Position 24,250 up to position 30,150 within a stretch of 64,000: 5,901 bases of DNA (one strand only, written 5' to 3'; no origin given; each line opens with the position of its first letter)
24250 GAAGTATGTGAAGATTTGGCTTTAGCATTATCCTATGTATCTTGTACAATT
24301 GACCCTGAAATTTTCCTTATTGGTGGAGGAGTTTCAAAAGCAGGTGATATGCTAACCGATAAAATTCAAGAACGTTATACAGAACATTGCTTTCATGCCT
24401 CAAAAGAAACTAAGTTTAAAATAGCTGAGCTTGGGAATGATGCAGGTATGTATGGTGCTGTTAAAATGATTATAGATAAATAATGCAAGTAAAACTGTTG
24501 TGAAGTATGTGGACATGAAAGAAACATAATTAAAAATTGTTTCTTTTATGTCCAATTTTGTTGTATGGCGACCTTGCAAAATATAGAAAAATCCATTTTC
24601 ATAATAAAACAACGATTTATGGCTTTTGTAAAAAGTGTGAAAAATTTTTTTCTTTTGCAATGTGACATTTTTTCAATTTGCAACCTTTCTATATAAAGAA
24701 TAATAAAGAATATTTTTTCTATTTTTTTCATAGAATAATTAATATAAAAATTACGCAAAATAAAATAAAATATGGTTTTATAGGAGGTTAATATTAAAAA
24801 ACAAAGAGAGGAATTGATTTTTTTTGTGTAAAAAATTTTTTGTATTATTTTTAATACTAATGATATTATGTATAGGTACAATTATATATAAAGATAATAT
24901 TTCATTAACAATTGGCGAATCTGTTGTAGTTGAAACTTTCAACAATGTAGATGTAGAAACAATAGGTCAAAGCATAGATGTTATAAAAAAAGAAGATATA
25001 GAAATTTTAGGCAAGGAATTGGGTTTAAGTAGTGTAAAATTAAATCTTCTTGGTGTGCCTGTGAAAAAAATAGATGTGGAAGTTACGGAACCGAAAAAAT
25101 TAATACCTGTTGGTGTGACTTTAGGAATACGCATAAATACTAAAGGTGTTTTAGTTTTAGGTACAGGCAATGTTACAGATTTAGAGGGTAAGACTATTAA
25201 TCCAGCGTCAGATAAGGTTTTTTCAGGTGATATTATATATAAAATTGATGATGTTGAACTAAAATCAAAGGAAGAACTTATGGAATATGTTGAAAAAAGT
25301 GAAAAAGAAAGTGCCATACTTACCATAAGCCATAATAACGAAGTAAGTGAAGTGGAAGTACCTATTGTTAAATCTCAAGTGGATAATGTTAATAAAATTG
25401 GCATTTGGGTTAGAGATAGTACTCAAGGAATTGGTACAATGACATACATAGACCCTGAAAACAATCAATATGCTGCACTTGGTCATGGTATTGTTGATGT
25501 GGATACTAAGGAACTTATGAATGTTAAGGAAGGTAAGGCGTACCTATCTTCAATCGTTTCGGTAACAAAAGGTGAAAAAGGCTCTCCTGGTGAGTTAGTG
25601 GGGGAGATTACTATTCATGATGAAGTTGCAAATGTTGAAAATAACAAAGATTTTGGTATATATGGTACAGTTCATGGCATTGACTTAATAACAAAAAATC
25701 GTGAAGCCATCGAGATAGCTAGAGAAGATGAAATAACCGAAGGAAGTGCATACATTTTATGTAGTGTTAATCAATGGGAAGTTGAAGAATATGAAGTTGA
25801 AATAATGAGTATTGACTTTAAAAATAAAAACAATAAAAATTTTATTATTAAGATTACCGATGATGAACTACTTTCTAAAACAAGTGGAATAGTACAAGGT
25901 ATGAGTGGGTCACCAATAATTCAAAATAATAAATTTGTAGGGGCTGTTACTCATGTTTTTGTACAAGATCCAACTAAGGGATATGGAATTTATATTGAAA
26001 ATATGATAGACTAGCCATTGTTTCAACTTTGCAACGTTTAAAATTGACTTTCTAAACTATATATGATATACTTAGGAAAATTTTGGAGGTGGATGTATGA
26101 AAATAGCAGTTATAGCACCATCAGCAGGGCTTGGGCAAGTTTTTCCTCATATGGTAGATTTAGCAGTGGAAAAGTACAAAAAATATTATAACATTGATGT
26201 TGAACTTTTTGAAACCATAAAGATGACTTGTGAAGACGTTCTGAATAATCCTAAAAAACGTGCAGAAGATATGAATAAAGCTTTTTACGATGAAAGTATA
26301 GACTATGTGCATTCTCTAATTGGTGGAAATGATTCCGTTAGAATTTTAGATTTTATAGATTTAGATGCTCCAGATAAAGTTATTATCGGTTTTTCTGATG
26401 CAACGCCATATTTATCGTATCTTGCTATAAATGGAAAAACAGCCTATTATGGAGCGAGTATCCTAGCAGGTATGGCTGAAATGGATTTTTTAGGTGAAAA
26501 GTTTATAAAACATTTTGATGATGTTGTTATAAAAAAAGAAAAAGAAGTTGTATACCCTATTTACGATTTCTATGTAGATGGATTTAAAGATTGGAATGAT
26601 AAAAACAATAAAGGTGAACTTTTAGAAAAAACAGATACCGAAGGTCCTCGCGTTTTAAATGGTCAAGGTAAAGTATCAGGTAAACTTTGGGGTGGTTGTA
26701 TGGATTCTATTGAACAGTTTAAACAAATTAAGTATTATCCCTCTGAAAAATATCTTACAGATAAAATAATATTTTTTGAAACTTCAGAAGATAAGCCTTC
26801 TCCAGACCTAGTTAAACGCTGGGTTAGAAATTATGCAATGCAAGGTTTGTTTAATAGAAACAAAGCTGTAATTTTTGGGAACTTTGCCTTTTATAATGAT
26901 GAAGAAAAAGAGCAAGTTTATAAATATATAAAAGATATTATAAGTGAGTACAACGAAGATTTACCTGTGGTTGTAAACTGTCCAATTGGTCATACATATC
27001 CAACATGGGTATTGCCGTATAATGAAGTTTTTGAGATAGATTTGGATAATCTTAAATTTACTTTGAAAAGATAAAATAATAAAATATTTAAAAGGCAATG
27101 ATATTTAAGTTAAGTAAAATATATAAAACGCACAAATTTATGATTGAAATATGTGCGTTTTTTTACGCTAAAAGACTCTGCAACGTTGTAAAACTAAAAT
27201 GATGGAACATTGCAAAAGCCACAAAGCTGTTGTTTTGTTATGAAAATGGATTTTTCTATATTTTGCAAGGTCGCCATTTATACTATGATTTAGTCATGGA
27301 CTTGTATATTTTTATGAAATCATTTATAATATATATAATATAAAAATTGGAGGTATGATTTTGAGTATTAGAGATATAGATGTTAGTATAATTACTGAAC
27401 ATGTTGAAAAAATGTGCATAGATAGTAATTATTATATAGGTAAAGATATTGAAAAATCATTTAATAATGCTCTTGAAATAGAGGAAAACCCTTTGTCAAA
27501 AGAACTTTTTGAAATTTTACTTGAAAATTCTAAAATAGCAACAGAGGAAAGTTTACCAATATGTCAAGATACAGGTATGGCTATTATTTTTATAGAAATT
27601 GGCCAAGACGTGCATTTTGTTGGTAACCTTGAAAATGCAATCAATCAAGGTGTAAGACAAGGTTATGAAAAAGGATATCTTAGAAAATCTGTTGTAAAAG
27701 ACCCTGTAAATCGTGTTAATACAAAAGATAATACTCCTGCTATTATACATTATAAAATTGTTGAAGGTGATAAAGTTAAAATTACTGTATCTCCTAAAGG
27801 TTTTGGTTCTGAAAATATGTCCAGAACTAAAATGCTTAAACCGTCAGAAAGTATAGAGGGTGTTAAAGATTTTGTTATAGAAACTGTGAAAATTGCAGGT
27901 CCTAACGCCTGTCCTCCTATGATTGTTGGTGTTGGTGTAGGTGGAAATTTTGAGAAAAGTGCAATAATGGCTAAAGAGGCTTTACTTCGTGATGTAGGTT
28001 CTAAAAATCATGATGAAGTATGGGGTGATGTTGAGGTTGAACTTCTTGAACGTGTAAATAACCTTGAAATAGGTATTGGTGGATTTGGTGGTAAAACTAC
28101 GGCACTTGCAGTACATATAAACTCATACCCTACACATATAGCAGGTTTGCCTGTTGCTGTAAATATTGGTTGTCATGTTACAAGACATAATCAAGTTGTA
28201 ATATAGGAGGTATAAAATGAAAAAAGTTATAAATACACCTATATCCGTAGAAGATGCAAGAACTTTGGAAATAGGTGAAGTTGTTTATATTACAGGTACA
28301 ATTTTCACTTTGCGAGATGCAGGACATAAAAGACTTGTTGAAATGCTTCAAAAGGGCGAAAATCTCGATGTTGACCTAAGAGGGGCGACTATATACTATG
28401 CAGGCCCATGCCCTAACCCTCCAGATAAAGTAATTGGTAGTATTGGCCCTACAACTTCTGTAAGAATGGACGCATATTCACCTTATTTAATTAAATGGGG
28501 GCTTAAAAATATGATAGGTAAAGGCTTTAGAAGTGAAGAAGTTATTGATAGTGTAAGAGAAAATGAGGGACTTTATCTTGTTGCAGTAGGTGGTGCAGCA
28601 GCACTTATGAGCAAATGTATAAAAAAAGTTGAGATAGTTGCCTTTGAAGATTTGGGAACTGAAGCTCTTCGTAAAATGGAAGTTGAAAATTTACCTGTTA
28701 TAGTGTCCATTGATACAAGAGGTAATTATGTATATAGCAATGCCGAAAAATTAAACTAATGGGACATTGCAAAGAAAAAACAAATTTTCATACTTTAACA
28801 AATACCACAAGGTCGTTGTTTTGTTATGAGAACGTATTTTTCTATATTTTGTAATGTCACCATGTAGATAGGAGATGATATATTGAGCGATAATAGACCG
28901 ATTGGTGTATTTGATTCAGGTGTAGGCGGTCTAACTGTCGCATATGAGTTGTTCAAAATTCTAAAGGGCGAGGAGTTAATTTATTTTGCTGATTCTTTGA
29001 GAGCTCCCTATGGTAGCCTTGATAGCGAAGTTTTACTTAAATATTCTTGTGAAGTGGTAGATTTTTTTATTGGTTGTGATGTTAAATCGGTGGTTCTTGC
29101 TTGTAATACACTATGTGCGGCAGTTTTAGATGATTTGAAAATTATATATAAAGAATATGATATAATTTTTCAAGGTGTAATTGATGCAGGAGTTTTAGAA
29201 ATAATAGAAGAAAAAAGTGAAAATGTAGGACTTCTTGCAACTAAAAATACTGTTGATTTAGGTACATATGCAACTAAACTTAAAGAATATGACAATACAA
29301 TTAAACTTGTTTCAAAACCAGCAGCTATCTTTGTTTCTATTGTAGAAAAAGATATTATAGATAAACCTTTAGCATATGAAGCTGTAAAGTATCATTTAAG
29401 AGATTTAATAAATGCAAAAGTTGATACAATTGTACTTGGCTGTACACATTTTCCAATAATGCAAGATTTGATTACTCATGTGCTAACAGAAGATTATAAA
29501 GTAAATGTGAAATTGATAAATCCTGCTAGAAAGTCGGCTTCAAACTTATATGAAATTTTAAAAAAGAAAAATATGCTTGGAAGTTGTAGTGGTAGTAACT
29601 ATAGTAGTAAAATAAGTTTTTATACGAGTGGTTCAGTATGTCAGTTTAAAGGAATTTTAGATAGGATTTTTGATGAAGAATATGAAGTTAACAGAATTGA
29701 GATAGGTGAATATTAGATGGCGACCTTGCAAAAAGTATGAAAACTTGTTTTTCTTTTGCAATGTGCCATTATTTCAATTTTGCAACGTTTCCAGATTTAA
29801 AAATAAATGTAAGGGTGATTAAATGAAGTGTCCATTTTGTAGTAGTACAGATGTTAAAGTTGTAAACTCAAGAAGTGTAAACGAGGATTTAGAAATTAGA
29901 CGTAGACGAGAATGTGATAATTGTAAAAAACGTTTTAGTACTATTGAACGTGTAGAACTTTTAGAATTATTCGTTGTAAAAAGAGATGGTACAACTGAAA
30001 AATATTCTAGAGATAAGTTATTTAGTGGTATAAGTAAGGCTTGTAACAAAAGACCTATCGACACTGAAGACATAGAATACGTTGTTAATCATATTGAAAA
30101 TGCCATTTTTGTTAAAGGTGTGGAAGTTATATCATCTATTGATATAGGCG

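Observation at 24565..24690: Apparently undescribed modular ~126-bp intergenic repeat family with TTGCAA-containing terminal inverted repeats (at least 10-11 copies in 64 kb)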

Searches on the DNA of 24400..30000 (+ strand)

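Call 51: search_rna_families(source=window, start=24400, end=30000, threshold=evalue, max_evalue=5)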
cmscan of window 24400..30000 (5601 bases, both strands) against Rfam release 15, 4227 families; matches with E-value up to 5: 2.
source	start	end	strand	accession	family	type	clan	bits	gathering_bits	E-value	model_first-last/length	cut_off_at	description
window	24510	24554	+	RF00956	MIR1444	Gene; miRNA;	-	27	80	0.054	21-65/85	no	MIR1444 microRNA precursor family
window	25856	25875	+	RF01149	sR10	Gene; snRNA; snoRNA; CD-box;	-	15.4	45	2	1-54/54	no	Small nucleolar RNA sR10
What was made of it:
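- On Any Rfam RNA family: The permissive scan of 24400-30000, which holds 5 copies, found no hit in any copy (call 51).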

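Call 71: search_dna_similar(query=window:24561-24700:+, collection=phages, mode=distant, max_evalue=1, max_rows=8)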
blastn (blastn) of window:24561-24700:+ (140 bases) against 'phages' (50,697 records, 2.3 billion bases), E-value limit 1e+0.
Records with a match: 1; places in all: 1; records where one place covers at least 80% of the query: 0.
Best place of each record, by identity: 90-95% 1.
By first word of the organism name: Bacteriophage 1.
By host as written in the record: - 1.
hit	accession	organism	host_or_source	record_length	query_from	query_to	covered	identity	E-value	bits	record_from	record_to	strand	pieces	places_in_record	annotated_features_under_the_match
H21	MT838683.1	Bacteriophage sp.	human fecal samples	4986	25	50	19%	92.3%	4e-1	39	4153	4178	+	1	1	record has no annotation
